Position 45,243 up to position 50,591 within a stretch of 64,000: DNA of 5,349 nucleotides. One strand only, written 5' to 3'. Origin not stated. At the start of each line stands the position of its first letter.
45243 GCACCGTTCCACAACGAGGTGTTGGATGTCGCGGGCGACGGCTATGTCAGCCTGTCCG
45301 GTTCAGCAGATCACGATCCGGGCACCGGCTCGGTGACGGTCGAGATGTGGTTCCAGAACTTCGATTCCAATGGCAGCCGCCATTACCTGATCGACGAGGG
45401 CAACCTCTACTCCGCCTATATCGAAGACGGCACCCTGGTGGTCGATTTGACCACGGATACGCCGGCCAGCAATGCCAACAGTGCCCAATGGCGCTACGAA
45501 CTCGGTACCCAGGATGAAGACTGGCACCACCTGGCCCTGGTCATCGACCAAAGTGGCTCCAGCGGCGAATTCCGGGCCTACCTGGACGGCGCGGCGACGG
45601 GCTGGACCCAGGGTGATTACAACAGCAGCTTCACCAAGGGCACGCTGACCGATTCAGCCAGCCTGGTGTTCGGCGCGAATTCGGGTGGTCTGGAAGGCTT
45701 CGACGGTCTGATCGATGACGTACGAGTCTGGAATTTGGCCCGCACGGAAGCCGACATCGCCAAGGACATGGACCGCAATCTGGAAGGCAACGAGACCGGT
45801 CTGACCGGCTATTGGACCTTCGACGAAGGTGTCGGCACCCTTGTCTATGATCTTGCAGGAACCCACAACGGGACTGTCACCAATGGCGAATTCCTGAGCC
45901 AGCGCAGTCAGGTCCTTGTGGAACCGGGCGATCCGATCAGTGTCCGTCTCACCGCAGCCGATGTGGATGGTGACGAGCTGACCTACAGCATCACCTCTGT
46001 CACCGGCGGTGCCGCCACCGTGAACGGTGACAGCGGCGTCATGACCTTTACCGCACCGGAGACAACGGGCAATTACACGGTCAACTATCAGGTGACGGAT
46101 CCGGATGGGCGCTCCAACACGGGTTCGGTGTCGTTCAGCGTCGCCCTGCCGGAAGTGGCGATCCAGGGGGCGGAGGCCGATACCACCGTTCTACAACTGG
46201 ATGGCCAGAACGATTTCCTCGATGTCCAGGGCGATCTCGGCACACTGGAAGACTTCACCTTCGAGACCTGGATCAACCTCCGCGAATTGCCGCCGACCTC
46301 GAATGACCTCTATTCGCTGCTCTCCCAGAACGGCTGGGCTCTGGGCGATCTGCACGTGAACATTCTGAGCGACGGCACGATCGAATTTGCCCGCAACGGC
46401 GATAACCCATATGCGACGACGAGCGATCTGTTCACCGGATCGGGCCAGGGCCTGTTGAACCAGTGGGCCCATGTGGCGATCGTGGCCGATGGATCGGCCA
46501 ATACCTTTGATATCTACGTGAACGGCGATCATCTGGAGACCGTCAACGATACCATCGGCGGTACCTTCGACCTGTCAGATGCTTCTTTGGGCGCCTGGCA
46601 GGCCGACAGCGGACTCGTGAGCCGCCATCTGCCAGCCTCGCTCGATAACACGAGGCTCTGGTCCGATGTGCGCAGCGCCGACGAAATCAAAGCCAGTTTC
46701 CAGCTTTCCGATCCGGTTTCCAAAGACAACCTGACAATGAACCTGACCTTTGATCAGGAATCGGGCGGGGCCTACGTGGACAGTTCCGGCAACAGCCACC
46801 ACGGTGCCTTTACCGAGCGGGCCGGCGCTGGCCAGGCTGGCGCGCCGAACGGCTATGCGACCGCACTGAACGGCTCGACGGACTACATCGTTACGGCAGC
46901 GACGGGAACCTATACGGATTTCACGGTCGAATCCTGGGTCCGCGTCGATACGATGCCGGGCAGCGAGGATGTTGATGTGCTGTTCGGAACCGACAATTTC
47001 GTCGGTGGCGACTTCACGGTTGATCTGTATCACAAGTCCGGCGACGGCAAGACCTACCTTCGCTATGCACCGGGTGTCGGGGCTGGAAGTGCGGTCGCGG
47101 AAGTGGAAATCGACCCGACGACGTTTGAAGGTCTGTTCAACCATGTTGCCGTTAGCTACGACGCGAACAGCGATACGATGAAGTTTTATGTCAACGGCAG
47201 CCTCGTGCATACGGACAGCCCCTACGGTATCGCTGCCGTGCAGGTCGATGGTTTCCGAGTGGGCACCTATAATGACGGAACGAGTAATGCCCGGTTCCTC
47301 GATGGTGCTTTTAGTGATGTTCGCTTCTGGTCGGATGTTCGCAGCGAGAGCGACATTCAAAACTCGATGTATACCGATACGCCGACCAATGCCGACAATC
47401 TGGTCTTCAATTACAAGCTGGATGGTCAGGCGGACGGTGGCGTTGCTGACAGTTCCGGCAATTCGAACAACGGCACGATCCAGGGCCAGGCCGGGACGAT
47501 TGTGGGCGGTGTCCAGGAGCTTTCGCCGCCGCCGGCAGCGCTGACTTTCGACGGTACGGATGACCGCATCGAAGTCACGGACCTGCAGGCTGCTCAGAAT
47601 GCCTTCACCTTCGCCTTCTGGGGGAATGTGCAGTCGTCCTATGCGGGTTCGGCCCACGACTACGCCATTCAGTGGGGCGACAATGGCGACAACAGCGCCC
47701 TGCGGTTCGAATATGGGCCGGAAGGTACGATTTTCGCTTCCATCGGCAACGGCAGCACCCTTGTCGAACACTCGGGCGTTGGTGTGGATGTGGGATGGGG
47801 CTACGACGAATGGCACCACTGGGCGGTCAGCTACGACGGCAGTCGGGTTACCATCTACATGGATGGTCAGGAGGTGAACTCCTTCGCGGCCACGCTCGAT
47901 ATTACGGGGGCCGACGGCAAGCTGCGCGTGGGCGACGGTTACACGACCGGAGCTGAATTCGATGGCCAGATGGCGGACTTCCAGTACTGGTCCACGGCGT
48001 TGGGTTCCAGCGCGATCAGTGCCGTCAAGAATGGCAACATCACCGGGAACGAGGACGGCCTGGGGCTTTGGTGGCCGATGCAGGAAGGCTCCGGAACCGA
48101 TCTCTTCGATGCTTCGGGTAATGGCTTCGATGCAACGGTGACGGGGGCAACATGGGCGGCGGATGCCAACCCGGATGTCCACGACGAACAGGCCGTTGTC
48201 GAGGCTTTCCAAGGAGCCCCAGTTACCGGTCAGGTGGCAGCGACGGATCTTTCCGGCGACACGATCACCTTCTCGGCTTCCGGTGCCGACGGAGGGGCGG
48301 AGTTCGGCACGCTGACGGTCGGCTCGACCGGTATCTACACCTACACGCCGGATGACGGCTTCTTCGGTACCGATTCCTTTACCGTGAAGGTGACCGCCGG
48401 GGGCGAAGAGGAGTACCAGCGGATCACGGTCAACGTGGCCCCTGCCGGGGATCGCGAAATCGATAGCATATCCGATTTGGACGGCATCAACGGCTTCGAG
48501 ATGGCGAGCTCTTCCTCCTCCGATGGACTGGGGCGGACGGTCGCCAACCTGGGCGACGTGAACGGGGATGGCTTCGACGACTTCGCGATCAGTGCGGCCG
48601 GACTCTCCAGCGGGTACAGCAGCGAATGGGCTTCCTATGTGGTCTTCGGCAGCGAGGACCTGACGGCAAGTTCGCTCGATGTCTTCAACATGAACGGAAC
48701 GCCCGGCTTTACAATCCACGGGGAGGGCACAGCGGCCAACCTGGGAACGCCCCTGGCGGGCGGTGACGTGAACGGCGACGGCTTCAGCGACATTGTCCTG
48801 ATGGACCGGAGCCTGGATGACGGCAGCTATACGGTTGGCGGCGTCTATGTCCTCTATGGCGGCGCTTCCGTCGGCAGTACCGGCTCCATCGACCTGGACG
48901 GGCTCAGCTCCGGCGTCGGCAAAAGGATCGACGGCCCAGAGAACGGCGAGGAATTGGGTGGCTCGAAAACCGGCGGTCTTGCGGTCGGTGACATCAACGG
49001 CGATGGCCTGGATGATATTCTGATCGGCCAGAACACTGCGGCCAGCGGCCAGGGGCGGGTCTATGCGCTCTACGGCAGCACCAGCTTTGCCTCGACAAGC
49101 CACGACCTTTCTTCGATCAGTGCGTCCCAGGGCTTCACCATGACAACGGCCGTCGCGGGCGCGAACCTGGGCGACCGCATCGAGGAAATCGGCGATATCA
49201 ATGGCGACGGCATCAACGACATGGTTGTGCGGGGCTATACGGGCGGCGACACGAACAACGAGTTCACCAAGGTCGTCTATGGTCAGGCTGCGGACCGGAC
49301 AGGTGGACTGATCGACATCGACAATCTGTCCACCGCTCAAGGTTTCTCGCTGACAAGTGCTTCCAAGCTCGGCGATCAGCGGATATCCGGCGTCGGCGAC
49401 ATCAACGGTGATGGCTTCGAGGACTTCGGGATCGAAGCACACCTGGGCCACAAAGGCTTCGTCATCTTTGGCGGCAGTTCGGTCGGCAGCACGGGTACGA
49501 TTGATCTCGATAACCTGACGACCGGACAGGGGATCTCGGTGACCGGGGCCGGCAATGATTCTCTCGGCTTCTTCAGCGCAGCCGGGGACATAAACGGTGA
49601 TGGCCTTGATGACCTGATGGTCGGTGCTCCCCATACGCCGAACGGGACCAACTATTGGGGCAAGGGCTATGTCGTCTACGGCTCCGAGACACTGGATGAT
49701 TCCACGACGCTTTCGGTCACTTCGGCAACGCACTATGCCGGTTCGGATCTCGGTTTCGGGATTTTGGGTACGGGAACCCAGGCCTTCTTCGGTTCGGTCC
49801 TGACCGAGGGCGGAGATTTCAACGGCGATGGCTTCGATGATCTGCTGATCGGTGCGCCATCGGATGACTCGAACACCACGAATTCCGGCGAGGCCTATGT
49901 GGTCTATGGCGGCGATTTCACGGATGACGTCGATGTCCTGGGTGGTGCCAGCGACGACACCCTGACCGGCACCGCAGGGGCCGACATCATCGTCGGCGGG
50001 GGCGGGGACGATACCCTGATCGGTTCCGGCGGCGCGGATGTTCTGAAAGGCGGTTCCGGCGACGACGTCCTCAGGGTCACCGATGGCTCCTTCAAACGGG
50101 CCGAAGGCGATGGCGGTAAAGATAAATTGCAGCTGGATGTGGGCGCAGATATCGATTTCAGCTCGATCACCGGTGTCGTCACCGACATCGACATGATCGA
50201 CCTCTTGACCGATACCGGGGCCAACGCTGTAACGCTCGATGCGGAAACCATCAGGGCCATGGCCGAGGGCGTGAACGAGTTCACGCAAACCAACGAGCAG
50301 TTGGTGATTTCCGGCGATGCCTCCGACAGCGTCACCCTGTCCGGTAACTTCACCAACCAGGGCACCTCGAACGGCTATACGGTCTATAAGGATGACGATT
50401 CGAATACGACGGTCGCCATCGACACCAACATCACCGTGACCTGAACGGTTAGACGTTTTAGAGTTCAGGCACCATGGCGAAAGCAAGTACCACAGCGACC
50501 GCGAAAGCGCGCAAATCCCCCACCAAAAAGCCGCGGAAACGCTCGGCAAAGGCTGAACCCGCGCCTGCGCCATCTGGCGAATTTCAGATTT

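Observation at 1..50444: A single ORF of more than 16,805 codons, still open at the window edge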

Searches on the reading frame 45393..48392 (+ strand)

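Call 7: search_protein_families(library=pfam, proteins=[window:45393-48392:+], max_evalue=0.01)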
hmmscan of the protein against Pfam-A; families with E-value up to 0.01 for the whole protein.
window:45393-48392:+ (1000 aa): 10 families
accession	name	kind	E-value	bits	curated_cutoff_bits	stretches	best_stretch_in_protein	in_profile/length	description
PF13385.13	Laminin_G_3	-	9.7e-66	221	27.6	4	720-875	1-150/151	Concanavalin A-like lectin/glucanases superfamily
PF17963.7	Big_9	-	1e-16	62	23.6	2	173-248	10-88/89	Bacterial Ig domain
PF17892.7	Cadherin_5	-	7e-09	35.9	26.5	2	188-250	33-97/98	Cadherin-like domain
PF02210.31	Laminin_G_2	-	2.2e-06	28.6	22.9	0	804-865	52-123/126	Laminin G domain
PF04234.18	CopC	-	3e-05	25.4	23.3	1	195-250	44-92/92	CopC domain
PF19559.6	DUF6081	-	4.9e-05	23.1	25.9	0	578-616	175-213/272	Family of unknown function (DUF6081)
PF00354.24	Pentaxin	-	8.5e-05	22.8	25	0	582-670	85-177/194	Pentaxin family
PF06439.18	3keto-disac_hyd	-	0.00012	22.6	26.8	0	802-836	122-156/187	3-keto-disaccharide hydrolase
PF22352.2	K319L-like_PKD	-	0.0021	18.5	27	1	174-249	6-83/84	K319L-like, PKD domain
PF00801.26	PKD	-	0.0027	18.1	23.5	1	174-243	9-74/80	PKD domain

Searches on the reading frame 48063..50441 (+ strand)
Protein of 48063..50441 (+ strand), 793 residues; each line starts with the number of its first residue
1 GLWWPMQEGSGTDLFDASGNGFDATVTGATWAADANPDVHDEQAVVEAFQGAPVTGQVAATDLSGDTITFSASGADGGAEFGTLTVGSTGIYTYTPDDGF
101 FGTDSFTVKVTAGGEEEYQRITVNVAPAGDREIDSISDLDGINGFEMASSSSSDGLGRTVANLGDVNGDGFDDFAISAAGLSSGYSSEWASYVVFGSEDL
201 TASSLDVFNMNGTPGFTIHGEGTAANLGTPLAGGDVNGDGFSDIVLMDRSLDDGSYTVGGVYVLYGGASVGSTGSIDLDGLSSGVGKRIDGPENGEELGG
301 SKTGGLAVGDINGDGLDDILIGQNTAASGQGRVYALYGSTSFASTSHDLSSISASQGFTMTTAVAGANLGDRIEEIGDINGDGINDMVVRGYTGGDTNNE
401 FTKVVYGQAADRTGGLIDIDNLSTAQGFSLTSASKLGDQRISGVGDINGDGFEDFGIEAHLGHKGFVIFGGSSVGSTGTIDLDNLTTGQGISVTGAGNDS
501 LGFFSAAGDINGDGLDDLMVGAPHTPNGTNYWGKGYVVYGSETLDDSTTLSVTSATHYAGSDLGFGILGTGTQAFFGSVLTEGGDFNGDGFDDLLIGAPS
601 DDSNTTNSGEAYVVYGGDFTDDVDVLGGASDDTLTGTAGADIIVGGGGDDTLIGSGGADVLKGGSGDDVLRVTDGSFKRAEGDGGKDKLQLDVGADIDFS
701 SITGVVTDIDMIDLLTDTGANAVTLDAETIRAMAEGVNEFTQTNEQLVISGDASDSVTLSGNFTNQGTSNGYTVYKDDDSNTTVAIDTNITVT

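Call 7: search_protein_families(library=pfam, proteins=[window:48063-50441:+], max_evalue=0.01)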
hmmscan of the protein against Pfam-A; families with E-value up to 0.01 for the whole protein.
window:48063-50441:+ (793 aa): 6 families
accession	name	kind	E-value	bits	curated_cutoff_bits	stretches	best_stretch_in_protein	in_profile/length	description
PF01839.29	FG-GAP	-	1e-32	111.9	22.1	4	583-614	7-37/37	FG-GAP repeat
PF00353.25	HemolysinCabind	-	1.6e-13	50.8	23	3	627-661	2-36/36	RTX calcium-binding nonapeptide repeat (4 copies)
PF17963.7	Big_9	-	1.7e-10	42.1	23.6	1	45-123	10-88/89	Bacterial Ig domain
PF13517.12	FG-GAP_3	-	1.8e-07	32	26.9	1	310-351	1-39/61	FG-GAP-like repeat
PF17892.7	Cadherin_5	-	0.00014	22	26.5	1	59-123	32-95/98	Cadherin-like domain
PF17803.7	Cadherin_4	-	0.0091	16.9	25.1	1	25-94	2-71/71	Bacterial cadherin-like domain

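Call 15: search_protein_families(library=ncbifam, proteins=[window:48063-50441:+], max_evalue=0.01)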
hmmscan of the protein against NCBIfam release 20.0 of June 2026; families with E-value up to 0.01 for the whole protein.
window:48063-50441:+ (793 aa): 3 families
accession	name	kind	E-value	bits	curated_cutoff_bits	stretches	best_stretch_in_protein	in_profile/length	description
NF047539.1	XAC2610_fam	domain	1.2e-14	54.6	35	0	307-337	2-31/89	XAC2610-related protein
NF033943.0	RTX_toxin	subfamily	2.1e-11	42.8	1000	1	584-726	715-854/930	RTX family hemolysin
NF012211.1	tand_rpt_95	domain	1.3e-08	34.7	90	1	60-130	19-89/98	tandem-95 repeat protein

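Call 65: search_solved_structures(query=window:48432-50441:+, max_evalue=0.001)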
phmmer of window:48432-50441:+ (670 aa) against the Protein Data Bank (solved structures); distinct sequences matched with E-value up to 0.001: 56.
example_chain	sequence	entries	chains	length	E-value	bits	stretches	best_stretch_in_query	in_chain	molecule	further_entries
7usl_C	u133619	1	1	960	6.1e-10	41.4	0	502-596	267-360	Bifunctional hemolysin-adenylate cyclase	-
4wjk_A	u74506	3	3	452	2.8e-09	39.2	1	298-494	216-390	Integrin alpha-5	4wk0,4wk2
4wk4_A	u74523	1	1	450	6.2e-09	38.1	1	298-494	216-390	Integrin alpha-5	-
9p6s_A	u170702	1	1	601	6.7e-09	38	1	298-494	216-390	Integrin alpha-5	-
3vi3_A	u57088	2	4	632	7.8e-09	37.7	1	298-494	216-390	Integrin alpha-5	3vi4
9nab_B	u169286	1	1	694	1e-08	37.4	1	298-494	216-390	Human Integrin alpha 5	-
7nwl_A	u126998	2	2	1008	2.7e-08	36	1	298-494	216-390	Integrin alpha-5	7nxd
9ckv_A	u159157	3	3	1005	2.7e-08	35.9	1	298-494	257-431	Integrin alpha-5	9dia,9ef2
9b9j_A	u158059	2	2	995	2.8e-08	35.9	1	298-494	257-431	Integrin alpha-5 light chain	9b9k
7rah_E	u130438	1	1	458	7.8e-08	34.4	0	498-547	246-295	Bifunctional adenylate cyclase toxin/hemolysin CyaA,Bifunctional adenylate cyclase toxin/h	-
8tcf_A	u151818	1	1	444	4.5e-07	31.9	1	182-400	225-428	Integrin alpha-V heavy chain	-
6sus_A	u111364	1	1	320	6.1e-07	31.5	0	509-578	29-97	Bifunctional hemolysin/adenylate cyclase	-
8tcg_A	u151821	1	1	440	6.2e-07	31.5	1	183-399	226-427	Integrin alpha-V heavy chain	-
6om2_A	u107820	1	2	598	1.2e-06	30.5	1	183-403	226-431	Integrin alpha-V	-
9xmm_A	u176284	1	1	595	1.2e-06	30.5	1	183-403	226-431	Integrin alpha-V heavy chain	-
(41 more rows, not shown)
